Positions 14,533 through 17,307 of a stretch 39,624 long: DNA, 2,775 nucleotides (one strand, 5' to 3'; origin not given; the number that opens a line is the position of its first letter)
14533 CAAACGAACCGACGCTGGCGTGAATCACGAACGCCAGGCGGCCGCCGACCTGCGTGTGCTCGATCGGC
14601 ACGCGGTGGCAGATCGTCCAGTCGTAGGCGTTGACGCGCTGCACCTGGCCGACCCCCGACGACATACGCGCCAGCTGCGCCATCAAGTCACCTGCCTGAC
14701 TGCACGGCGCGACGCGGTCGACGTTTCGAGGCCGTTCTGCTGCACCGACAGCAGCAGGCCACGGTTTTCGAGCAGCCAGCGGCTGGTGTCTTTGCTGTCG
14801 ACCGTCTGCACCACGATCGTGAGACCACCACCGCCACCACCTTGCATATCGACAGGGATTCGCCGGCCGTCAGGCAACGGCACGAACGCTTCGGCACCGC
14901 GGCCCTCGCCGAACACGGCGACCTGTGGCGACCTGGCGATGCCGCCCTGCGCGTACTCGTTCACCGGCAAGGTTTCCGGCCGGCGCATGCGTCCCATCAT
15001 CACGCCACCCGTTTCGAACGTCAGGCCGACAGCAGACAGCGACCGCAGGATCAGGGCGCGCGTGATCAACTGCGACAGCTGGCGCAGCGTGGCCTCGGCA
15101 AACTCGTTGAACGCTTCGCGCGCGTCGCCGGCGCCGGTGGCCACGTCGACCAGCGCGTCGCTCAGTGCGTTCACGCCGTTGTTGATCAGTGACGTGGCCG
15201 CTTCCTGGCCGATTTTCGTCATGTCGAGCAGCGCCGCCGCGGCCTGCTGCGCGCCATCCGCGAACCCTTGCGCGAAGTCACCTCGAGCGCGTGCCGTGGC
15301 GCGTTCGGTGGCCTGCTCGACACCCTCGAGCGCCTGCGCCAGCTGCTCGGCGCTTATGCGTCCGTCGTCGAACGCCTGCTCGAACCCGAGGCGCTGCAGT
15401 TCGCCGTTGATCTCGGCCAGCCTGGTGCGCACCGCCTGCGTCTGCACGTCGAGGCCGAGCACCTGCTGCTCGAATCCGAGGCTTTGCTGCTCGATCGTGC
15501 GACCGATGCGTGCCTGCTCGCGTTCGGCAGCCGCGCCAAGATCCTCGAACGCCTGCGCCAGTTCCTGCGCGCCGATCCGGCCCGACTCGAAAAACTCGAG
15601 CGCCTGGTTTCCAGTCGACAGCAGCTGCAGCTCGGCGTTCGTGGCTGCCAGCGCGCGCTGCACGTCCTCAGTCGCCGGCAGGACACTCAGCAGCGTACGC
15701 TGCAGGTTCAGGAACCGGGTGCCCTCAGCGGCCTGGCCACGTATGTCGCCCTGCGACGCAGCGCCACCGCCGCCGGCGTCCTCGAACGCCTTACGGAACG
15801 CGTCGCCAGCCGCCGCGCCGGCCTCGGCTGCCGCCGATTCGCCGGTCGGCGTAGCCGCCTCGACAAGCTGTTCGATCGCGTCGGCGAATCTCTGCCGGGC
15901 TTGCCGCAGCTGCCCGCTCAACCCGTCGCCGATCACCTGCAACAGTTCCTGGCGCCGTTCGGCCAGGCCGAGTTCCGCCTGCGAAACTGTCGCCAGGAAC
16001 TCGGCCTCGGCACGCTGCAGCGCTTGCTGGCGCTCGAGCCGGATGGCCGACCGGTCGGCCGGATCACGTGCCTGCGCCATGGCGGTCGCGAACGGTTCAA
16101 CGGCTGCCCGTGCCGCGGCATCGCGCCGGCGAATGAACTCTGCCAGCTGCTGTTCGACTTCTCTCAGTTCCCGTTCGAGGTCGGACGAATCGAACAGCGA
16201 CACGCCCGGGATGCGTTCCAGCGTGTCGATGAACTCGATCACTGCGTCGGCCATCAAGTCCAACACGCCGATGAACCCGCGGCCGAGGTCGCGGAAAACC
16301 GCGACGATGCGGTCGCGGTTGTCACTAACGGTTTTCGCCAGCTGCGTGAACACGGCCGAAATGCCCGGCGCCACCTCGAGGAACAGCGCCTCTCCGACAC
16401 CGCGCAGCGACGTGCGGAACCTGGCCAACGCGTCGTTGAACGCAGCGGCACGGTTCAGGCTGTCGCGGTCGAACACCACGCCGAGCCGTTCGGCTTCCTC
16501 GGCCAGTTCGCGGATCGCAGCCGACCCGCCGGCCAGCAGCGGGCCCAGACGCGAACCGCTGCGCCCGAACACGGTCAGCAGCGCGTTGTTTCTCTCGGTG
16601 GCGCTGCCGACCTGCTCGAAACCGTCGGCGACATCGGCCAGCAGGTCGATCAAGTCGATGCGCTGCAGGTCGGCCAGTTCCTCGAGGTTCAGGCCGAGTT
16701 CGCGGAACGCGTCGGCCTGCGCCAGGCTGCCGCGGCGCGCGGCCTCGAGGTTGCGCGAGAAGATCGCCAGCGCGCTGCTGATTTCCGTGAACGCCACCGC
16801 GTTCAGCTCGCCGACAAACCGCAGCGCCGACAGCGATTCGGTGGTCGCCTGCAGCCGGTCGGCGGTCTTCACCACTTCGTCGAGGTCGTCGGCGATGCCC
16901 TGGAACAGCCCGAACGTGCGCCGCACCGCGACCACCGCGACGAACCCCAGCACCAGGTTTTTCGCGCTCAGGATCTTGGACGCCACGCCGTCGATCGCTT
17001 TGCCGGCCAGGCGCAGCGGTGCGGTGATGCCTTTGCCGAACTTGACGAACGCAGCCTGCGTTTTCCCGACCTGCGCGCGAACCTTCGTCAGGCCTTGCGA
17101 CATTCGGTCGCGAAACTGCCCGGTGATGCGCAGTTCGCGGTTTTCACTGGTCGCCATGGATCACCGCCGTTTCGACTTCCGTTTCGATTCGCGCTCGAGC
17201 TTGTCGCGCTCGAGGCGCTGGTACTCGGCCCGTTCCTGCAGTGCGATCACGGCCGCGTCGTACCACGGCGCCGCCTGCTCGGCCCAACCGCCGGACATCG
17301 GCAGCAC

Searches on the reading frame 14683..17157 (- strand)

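Call 21: search_protein_families(library=pfam, proteins=[window:14683-17157:-], max_evalue=0.05)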
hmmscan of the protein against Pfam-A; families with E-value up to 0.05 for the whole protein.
window:14683-17157:- (824 aa): 1 family
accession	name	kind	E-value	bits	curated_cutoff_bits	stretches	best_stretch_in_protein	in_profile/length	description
PF00990.26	GGDEF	-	0.033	14.4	23.8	0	331-382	59-111/161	Diguanylate cyclase, GGDEF domain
